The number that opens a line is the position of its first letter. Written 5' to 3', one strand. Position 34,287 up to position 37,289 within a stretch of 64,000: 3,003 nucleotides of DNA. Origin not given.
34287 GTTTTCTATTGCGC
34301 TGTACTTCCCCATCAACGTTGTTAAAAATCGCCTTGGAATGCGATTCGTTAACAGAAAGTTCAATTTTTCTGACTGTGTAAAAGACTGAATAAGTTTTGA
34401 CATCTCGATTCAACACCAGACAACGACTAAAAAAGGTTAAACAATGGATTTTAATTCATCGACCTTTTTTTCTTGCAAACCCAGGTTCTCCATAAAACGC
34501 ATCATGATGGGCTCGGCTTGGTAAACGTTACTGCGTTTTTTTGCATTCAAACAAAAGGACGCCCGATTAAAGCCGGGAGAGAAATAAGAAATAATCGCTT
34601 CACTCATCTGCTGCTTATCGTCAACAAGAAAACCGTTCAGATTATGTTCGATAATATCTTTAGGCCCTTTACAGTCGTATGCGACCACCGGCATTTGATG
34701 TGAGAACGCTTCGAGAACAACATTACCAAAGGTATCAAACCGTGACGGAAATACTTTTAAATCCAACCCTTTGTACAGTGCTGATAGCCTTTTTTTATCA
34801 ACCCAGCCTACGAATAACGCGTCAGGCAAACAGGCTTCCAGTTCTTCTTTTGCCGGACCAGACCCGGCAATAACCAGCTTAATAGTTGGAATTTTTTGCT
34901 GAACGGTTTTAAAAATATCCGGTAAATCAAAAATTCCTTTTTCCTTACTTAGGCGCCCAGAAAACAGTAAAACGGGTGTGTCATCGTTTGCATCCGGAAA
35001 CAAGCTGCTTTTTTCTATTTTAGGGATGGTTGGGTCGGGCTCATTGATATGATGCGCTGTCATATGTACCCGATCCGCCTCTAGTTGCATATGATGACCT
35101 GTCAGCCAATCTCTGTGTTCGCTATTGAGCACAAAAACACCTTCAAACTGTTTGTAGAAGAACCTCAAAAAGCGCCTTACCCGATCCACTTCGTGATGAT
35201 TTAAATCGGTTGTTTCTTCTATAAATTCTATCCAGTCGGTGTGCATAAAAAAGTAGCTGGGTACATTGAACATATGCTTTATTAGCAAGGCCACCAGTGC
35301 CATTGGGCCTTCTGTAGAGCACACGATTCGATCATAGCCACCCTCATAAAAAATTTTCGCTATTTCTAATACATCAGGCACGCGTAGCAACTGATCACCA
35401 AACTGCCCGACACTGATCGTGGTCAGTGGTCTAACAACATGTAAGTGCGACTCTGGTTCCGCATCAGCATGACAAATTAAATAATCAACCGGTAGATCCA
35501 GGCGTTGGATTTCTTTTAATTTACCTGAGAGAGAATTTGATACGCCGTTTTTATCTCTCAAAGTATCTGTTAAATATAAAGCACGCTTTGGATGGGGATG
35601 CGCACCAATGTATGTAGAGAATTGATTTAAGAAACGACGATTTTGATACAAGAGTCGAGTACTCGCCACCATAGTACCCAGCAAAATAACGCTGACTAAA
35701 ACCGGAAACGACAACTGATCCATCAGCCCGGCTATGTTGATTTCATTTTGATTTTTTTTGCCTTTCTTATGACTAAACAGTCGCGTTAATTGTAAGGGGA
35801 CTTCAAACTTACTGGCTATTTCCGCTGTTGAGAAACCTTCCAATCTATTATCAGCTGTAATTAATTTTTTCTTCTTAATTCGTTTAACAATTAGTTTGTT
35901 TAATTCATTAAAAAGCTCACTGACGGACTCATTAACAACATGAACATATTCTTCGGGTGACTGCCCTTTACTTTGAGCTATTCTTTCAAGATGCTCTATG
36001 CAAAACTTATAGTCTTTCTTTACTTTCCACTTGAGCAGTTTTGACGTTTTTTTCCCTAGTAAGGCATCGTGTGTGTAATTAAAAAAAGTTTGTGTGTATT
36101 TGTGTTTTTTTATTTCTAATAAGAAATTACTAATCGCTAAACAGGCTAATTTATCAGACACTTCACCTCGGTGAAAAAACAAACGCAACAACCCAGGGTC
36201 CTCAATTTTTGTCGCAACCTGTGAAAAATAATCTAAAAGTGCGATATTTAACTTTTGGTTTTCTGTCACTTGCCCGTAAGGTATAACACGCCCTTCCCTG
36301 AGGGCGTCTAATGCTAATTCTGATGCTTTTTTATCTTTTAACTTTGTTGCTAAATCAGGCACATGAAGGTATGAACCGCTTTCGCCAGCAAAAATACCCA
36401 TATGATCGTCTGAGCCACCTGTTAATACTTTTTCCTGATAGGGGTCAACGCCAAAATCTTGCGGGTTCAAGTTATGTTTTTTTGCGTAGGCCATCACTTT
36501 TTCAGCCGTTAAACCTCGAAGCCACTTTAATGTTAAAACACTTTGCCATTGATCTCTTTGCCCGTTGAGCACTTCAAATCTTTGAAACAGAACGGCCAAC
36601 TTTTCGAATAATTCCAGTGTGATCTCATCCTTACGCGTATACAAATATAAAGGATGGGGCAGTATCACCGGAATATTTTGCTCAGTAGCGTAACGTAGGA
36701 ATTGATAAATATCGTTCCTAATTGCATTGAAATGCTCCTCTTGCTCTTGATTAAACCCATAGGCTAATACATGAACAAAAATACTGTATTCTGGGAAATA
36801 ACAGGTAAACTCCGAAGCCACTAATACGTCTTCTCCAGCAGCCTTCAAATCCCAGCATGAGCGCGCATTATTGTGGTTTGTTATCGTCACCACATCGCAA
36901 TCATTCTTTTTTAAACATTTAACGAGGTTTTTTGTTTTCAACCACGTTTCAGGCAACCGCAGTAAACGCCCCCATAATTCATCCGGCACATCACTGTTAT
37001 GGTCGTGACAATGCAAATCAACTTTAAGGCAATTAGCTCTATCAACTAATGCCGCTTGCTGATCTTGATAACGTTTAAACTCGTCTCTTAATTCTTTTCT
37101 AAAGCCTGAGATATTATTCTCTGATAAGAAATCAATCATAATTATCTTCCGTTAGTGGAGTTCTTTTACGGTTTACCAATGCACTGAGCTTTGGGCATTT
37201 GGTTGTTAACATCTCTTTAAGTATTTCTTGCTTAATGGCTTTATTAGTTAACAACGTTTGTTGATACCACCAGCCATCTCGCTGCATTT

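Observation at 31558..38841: Uncharacterised envelope-lipid operon: TM-anchored aminotransferase, PHP-phosphoesterase::GT4 fusion, PSD-like decarboxylase, Mpo1-like protein and ugd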

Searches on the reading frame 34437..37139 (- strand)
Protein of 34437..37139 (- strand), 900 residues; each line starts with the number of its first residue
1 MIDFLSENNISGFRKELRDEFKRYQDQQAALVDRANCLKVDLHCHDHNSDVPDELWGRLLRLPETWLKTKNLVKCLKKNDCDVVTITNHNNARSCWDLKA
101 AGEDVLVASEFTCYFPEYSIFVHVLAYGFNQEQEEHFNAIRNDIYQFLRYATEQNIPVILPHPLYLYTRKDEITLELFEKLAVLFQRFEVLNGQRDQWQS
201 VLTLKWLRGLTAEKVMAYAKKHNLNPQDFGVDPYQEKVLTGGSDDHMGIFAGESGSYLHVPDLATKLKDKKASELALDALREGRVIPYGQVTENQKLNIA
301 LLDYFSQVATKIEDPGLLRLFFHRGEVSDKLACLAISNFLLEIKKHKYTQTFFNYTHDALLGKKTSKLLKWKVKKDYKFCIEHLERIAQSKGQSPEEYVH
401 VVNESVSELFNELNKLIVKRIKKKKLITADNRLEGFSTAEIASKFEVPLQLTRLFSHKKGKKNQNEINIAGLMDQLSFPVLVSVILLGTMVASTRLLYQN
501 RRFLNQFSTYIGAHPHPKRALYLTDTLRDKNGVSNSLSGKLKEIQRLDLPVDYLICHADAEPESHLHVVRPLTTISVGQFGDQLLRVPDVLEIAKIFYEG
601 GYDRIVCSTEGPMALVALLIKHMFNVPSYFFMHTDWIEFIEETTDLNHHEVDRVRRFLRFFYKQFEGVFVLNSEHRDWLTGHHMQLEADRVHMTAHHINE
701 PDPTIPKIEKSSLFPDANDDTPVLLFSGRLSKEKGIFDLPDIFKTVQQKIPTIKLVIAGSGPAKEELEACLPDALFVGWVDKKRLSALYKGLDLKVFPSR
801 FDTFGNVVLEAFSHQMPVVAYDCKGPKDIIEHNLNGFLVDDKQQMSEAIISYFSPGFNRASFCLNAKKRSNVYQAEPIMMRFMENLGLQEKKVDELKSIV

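Call 3: search_protein_families(library=pfam, proteins=[window:34437-37139:-])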
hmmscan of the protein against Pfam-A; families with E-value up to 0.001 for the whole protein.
window:34437-37139:- (900 aa): 5 families
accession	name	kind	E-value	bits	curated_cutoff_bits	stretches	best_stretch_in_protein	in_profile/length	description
PF00534.26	Glycos_transf_1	-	2.5e-29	102.4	26.4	1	717-867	11-170/172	Glycosyl transferases group 1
PF13692.12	Glyco_trans_1_4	-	2.7e-28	99.5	27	1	722-851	2-138/142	Glycosyl transferases group 1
PF13439.12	Glyco_transf_4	-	8.5e-08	32.8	28.5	1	531-692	2-160/170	Glycosyltransferase Family 4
PF13579.12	Glyco_trans_4_4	-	2.5e-05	25.1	29.7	1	532-693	2-154/158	Glycosyl transferase 4-like domain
PF20706.3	GT4-conflict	-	0.00092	18.7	26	0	720-834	196-324/385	Family 4 Glycosyltransferase in conflict systems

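Call 4: search_protein_families(library=ncbifam, proteins=[window:34437-37139:-])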
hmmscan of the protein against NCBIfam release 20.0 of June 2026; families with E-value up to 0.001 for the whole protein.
window:34437-37139:- (900 aa): 29 families (the best 25 are shown)
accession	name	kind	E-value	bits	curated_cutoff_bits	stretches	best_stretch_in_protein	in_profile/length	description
TIGR04157.1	glyco_rSAM_CFB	subfamily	1.4e-22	80.3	400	1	661-840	166-349/406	TIGR04157 family glycosyltransferase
TIGR03088.1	stp2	hypoth_equivalog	2.6e-15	56.4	409.05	1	652-859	127-342/374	TIGR03088 family PEP-CTERM/XrtA system glycosyltransferase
TIGR03999.1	thiol_BshA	equivalog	6.2e-15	55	273.7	1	718-882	196-366/375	N-acetyl-alpha-D-glucosaminyl L-malate synthase BshA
NF047880.1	glyco_SdgA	exception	2.5e-14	52.7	800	1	727-882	321-483/488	serine-aspartate repeat adhesin O-glycosyltransferase SdgA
NF038229.1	Glyco4_Geo_Pelo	equivalog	2.8e-12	46.3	400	1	644-849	89-295/338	GPMC system family 4 glycosyltransferase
NF047684.1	TeichurnBiosyTuaC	equivalog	4.3e-12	45.7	550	1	720-852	218-351/391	teichuronic acid biosynthesis protein TuaC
NF053787.1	GlcN_PG_synth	equivalog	5e-12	45.3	480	1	616-857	97-328/361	N-acetylglucosaminyl phosphatidylglycerol synthase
TIGR02149.1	glgA_Coryne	subfamily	4.5e-11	42.5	302.4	1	676-847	156-339/391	glycogen synthase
NF007396.0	PRK09922.1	equivalog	2e-09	36.8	385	1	710-839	170-308/361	lipopolysaccharide 1,6-galactosyltransferase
NF047881.1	glyco_SdgB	exception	3.8e-09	35.8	800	1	719-844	318-451/496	serine-aspartate repeat adhesin O-glycosyltransferase SdgB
NF041876.1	EPS_EpsE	equivalog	6.2e-09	35.6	400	1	718-853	210-359/389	exopolysaccharide biosynthesis GT4 family glycosyltransferase EpsE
NF050063.1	ProtGlycPglJ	equivalog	1.7e-08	34.1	500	1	717-883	190-360/363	N-acetylgalactosamine-N,N'-diacetylbacillosaminyl-diphospho-undecaprenol 4-alpha-N-acetylgalactosaminyltransferase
NF050056.1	ProtGlycPglH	equivalog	3.2e-07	29.8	600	1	722-884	180-348/354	GalNAc-alpha-(1->4)-GalNAc-alpha-(1->3)-diNAcBac-PP-undecaprenol alpha-1,4-N-acetyl-D-galactosaminyltransferase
NF053513.1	Gtran_IagA_BgsA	equivalog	4.5e-07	29.2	460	1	719-850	159-294/333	LTA glycolipid anchor biosynthesis glycosyltransferase, IagA/BgsA family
TIGR04063.1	stp3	hypoth_equivalog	4.5e-07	29.1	442.05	1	720-850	212-355/397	TIGR04063 family PEP-CTERM/XrtA system glycosyltransferase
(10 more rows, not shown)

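Call 9: find_homologous_proteins(query=window:34437-37139:-, max_evalue=0.00001)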
Query window:34437-37139:- (900 aa): 1320 proteins with E <= 0.00001 among 8000 candidates; the best 120 are listed.
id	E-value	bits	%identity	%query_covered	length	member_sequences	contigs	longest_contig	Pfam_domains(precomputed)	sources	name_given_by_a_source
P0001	0.0e+0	1996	96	100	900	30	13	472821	PF00534.27,PF13439.13,PF13692.13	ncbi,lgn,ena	ncbi:MAG: glycosyltransferase [Cycloclasticus sp.]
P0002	0.0e+0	1690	79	100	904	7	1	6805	PF00534.27,PF13439.13,PF13692.13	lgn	-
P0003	0.0e+0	1601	75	100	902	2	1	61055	PF00534.27,PF13579.13,PF13439.13,PF13692.13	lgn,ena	-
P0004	0.0e+0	1585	76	99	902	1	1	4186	PF00534.27,PF13439.13,PF13692.13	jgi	-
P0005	0.0e+0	1585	76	99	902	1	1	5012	PF00534.27,PF13439.13,PF13692.13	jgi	-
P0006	0.0e+0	1572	75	99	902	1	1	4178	PF00534.27,PF13579.13,PF13439.13,PF13692.13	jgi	-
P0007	0.0e+0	1567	74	99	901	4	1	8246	PF00534.27,PF13579.13,PF13439.13,PF13692.13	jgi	-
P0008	0.0e+0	1554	74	99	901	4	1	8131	PF00534.27,PF13439.13,PF13692.13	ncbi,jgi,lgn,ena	-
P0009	0.0e+0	1415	68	99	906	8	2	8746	PF00534.27,PF13439.13,PF13692.13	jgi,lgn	jgi:glycosyltransferase involved in cell wall biosynthesis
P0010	0.0e+0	1408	66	99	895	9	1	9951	PF00534.27,PF13579.13,PF13439.13,PF13692.13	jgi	-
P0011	0.0e+0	1402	67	99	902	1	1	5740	PF00534.27,PF13439.13,PF13692.13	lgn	-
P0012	0.0e+0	1402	66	99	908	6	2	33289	PF00534.27,PF13439.13,PF13692.13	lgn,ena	-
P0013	0.0e+0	1401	66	99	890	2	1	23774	PF00534.27,PF13439.13,PF13692.13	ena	-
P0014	0.0e+0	1399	66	99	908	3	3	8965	PF00534.27,PF13439.13,PF13692.13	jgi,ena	-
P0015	0.0e+0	1396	66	99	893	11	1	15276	PF00534.27,PF13439.13,PF13692.13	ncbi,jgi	-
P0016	0.0e+0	1392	66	99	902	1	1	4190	PF00534.27,PF13439.13,PF13692.13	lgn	-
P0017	0.0e+0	1390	65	99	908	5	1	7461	PF00534.27,PF13439.13,PF13692.13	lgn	-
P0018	0.0e+0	1388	66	99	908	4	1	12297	PF00534.27,PF13579.13,PF13439.13,PF13692.13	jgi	jgi:glycosyltransferase involved in cell wall biosynthesis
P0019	0.0e+0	1386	67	99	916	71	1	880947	PF00534.27,PF13524.13,PF13692.13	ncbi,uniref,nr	ncbi:glycosyltransferase [Cycloclasticus pugetii]|uniref:glycosyltransferase n=1 Tax=Cycloclasticus 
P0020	0.0e+0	1385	65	99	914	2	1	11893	PF00534.27,PF13524.13,PF13439.13,PF13692.13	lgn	-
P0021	0.0e+0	1384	67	98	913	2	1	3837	PF00534.27,PF13439.13,PF13692.13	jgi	-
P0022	0.0e+0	1383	67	99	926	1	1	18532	PF00534.27,PF13439.13,PF13692.13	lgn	-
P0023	0.0e+0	1383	65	99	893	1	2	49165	PF00534.27,PF13439.13,PF13692.13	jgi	-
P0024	0.0e+0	1382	65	100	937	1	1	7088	PF00534.27,PF13692.13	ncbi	-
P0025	0.0e+0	1381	66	99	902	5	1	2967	PF00534.27,PF13579.13,PF13439.13,PF13692.13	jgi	jgi:glycosyltransferase involved in cell wall biosynthesis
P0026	0.0e+0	1380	66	99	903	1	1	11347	PF00534.27,PF13524.13,PF13439.13,PF13692.13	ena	-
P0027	0.0e+0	1380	67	99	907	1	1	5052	PF00534.27,PF13439.13,PF13692.13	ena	-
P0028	0.0e+0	1379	66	98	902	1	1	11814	PF00534.27,PF13439.13,PF13692.13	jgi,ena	-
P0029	0.0e+0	1379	65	99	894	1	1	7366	PF00534.27,PF13524.13,PF13439.13,PF13692.13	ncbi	-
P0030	0.0e+0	1377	64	99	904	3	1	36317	PF00534.27,PF13439.13,PF13692.13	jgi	-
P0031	0.0e+0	1377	65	100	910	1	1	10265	PF00534.27,PF13692.13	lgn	-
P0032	0.0e+0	1377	67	98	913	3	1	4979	PF00534.27,PF13439.13,PF13692.13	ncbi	-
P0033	0.0e+0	1374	65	99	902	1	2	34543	PF00534.27,PF13439.13,PF13692.13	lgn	-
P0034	0.0e+0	1373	66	99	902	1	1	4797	PF00534.27,PF13439.13,PF13692.13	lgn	-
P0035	0.0e+0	1373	66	98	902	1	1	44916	PF00534.27,PF13439.13,PF13692.13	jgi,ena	-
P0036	0.0e+0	1373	64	100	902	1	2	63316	PF00534.27,PF13692.13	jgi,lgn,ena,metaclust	metaclust:\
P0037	0.0e+0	1372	66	99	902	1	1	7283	PF00534.27,PF13439.13,PF13692.13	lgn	-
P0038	0.0e+0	1371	65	99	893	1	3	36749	PF00534.27,PF13579.13,PF13439.13,PF13692.13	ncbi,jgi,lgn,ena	-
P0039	0.0e+0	1370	65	99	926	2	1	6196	PF00534.27,PF13692.13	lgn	-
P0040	0.0e+0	1370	65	99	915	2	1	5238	PF00534.27,PF13439.13,PF13692.13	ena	-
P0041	0.0e+0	1369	65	98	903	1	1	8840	PF00534.27,PF13579.13,PF13524.13,PF13439.13,PF13692.13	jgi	-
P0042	0.0e+0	1369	66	98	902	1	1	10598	PF00534.27,PF13439.13,PF13692.13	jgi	-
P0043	0.0e+0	1368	65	99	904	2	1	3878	PF00534.27,PF13524.13,PF13439.13,PF13692.13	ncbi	-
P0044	0.0e+0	1367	65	99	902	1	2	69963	PF00534.27,PF13439.13,PF13692.13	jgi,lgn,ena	-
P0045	0.0e+0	1365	64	98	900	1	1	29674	PF00534.27,PF13524.13,PF13439.13,PF13692.13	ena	-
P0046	0.0e+0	1364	64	99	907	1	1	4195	PF00534.27,PF13439.13,PF13692.13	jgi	jgi:glycosyltransferase involved in cell wall biosynthesis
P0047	0.0e+0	1364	64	99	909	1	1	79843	PF00534.27,PF13524.13,PF13692.13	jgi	jgi:glycosyltransferase involved in cell wall biosynthesis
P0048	0.0e+0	1363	64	99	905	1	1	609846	PF00534.27,PF13579.13,PF13439.13,PF13692.13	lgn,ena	-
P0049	0.0e+0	1363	64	100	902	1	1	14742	PF00534.27,PF13524.13,PF13439.13,PF13692.13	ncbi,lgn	-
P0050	0.0e+0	1363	64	100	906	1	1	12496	PF00534.27,PF13524.13,PF13439.13,PF13692.13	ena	-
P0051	0.0e+0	1362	65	99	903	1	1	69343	PF00534.27,PF13692.13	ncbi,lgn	-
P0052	0.0e+0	1362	65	99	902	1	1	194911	PF00534.27,PF13439.13,PF13692.13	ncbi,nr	ncbi:MAG: glycosyltransferase [Gammaproteobacteria bacterium]|nr:glycosyltransferase [Gammaproteobac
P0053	0.0e+0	1360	64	99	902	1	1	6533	PF00534.27,PF13692.13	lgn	-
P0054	0.0e+0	1360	65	99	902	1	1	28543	PF00534.27,PF13439.13,PF13692.13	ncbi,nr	ncbi:MAG: glycosyltransferase [Gammaproteobacteria bacterium]|nr:glycosyltransferase [Gammaproteobac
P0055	0.0e+0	1358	64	99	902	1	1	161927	PF00534.27,PF13439.13,PF13692.13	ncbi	-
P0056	0.0e+0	1357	64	99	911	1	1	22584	PF00534.27,PF13439.13,PF13692.13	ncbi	-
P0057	0.0e+0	1357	65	99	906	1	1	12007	PF00534.27,PF13524.13,PF13439.13,PF13692.13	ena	-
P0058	0.0e+0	1356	64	99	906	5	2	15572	PF00534.27,PF13439.13,PF13692.13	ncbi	-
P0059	0.0e+0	1355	65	99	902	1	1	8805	PF00534.27,PF13439.13,PF13692.13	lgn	-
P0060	0.0e+0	1355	64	99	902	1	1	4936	PF00534.27,PF13439.13,PF13692.13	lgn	-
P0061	0.0e+0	1355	65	99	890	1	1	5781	PF00534.27,PF13439.13,PF13692.13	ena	-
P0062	0.0e+0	1353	64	99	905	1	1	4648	PF00534.27,PF13439.13,PF13692.13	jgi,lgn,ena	-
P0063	0.0e+0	1353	63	99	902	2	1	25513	PF00534.27,PF13439.13,PF13692.13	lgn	-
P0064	0.0e+0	1352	65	99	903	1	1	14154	PF00534.27,PF13439.13,PF13692.13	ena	-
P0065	0.0e+0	1352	65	98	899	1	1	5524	PF00534.27,PF13439.13,PF13692.13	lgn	-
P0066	0.0e+0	1352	65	99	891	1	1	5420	PF00534.27,PF13692.13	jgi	-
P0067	0.0e+0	1352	63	99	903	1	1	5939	PF00534.27,PF13524.13,PF13439.13,PF13692.13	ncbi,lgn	-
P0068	0.0e+0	1350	64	99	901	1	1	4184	PF00534.27,PF13439.13,PF13692.13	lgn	-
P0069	0.0e+0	1349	63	99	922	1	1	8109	PF00534.27,PF13524.13,PF13439.13,PF13692.13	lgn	-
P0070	0.0e+0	1347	65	99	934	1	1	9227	PF00534.27,PF13692.13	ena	-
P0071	0.0e+0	1347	66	98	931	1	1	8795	PF00534.27,PF13439.13,PF13692.13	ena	-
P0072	0.0e+0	1346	64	99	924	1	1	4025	PF00534.27,PF13439.13,PF13692.13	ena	-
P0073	0.0e+0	1345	63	98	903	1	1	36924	PF00534.27,PF13524.13,PF13439.13,PF13692.13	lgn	-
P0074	0.0e+0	1344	65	99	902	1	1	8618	PF00534.27,PF13439.13,PF13692.13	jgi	-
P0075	0.0e+0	1343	64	99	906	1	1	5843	PF00534.27,PF13524.13,PF13439.13,PF13692.13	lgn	-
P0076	0.0e+0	1343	63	99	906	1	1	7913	PF00534.27,PF13439.13,PF13692.13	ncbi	-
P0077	0.0e+0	1343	65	98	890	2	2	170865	PF00534.27,PF13439.13,PF13692.13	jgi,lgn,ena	-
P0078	0.0e+0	1342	63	100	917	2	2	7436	PF00534.27,PF13524.13,PF13439.13,PF20706.4,PF13692.13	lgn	-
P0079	0.0e+0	1341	63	100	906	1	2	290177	PF00534.27,PF13439.13,PF13692.13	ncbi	-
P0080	0.0e+0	1341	63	99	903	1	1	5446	PF00534.27,PF13524.13,PF13439.13,PF13692.13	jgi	jgi:glycosyltransferase involved in cell wall biosynthesis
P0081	0.0e+0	1341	63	99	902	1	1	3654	PF00534.27,PF13579.13,PF13439.13,PF13692.13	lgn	-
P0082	0.0e+0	1341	63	99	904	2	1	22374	PF00534.27,PF13439.13,PF13692.13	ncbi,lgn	-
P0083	0.0e+0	1339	65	98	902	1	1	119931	PF00534.27,PF13439.13,PF13692.13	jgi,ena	-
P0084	0.0e+0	1338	64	99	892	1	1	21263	PF00534.27,PF13439.13,PF13692.13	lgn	-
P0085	0.0e+0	1338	65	99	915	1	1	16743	PF00534.27,PF13439.13,PF13692.13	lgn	-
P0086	0.0e+0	1337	64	99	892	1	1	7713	PF00534.27,PF13439.13,PF13692.13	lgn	-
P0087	0.0e+0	1337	64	98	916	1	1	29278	PF00534.27,PF13439.13,PF13692.13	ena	-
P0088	0.0e+0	1335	64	99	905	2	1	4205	PF00534.27,PF13439.13,PF13692.13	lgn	-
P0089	0.0e+0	1333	64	98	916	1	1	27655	PF00534.27,PF13524.13,PF13439.13,PF13692.13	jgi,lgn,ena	-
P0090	0.0e+0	1333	64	97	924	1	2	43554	PF00534.27,PF13439.13,PF13692.13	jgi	-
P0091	0.0e+0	1331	64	99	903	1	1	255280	PF00534.27,PF13439.13,PF13692.13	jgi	jgi:glycosyltransferase involved in cell wall biosynthesis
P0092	0.0e+0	1331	63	99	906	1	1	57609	PF00534.27,PF13439.13,PF13692.13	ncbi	-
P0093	0.0e+0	1329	64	99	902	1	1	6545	PF00534.27,PF13439.13,PF13692.13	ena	-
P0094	0.0e+0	1327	64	99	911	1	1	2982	PF00534.27,PF13439.13,PF13692.13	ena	-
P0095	0.0e+0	1327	65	98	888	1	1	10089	PF00534.27,PF13439.13,PF13692.13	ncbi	-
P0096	0.0e+0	1326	64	99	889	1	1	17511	PF00534.27,PF13524.13,PF13439.13,PF20706.4,PF13692.13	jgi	-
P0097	0.0e+0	1326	62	99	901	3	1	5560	PF00534.27,PF13439.13,PF13692.13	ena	-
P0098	0.0e+0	1323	64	99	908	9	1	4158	PF00534.27,PF13439.13,PF13692.13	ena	-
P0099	0.0e+0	1323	63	98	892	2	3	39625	PF00534.27,PF13692.13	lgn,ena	-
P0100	0.0e+0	1323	63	98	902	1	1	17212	PF00534.27,PF13439.13,PF13692.13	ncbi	ncbi:MAG: glycosyltransferase [Methylococcales bacterium]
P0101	0.0e+0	1317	63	99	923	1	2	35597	PF00534.27,PF13439.13,PF13692.13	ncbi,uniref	ncbi:glycosyltransferase [Aliikangiella maris]|uniref:Glycosyltransferase n=2 Tax=Aliikangiella mari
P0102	0.0e+0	1316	64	98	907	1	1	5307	PF00534.27,PF13579.13,PF13439.13,PF13692.13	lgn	-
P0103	0.0e+0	1315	64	98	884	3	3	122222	PF00534.27,PF13439.13,PF13692.13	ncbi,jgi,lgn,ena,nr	ncbi:MAG: glycosyl transferase family 1 [Zetaproteobacteria bacterium CG2_30_46_52]|nr:MAG: glycosyl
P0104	0.0e+0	1313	63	98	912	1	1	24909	PF00534.27,PF13524.13,PF13439.13,PF13692.13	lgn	-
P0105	0.0e+0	1313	63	99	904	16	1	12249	PF00534.27,PF13439.13,PF13692.13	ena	-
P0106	0.0e+0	1313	63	99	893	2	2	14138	PF00534.27,PF13579.13,PF13524.13,PF13439.13,PF13692.13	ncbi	-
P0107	0.0e+0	1312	62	99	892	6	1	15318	PF00534.27,PF13524.13,PF13692.13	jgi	jgi:glycosyltransferase involved in cell wall biosynthesis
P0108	0.0e+0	1312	61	100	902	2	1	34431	PF00534.27,PF13439.13,PF13692.13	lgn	-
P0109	0.0e+0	1311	63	98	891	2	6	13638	PF00534.27,PF13579.13,PF13439.13,PF13692.13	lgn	-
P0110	0.0e+0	1311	63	99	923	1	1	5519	PF00534.27,PF13439.13,PF13692.13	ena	-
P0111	0.0e+0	1310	62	99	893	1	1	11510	PF00534.27,PF13524.13,PF13439.13,PF20706.4,PF13692.13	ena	-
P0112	0.0e+0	1310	62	99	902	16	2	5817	PF00534.27,PF13439.13,PF13692.13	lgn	-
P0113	0.0e+0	1309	62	99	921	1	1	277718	PF00534.27,PF13439.13,PF13692.13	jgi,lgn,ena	-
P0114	0.0e+0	1308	62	99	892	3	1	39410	PF00534.27,PF13439.13,PF20706.4,PF13692.13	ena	-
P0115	0.0e+0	1306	62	99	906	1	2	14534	PF00534.27,PF13579.13,PF13439.13,PF13692.13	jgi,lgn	-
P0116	0.0e+0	1306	63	98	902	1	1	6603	PF00534.27,PF13439.13,PF13692.13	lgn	-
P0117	0.0e+0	1306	62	99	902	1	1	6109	PF00534.27,PF13579.13,PF13524.13,PF13439.13,PF13692.13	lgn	-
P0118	0.0e+0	1301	62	98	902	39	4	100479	PF00534.27,PF13439.13,PF13692.13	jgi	jgi:glycosyltransferase involved in cell wall biosynthesis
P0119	0.0e+0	1301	62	100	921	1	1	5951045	PF00534.27,PF13439.13,PF13692.13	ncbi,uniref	ncbi:glycosyltransferase [Aliikangiella sp. IMCC44359]|uniref:glycosyltransferase n=1 Tax=Aliikangie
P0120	0.0e+0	1299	63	97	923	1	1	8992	PF00534.27,PF13439.13,PF13692.13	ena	-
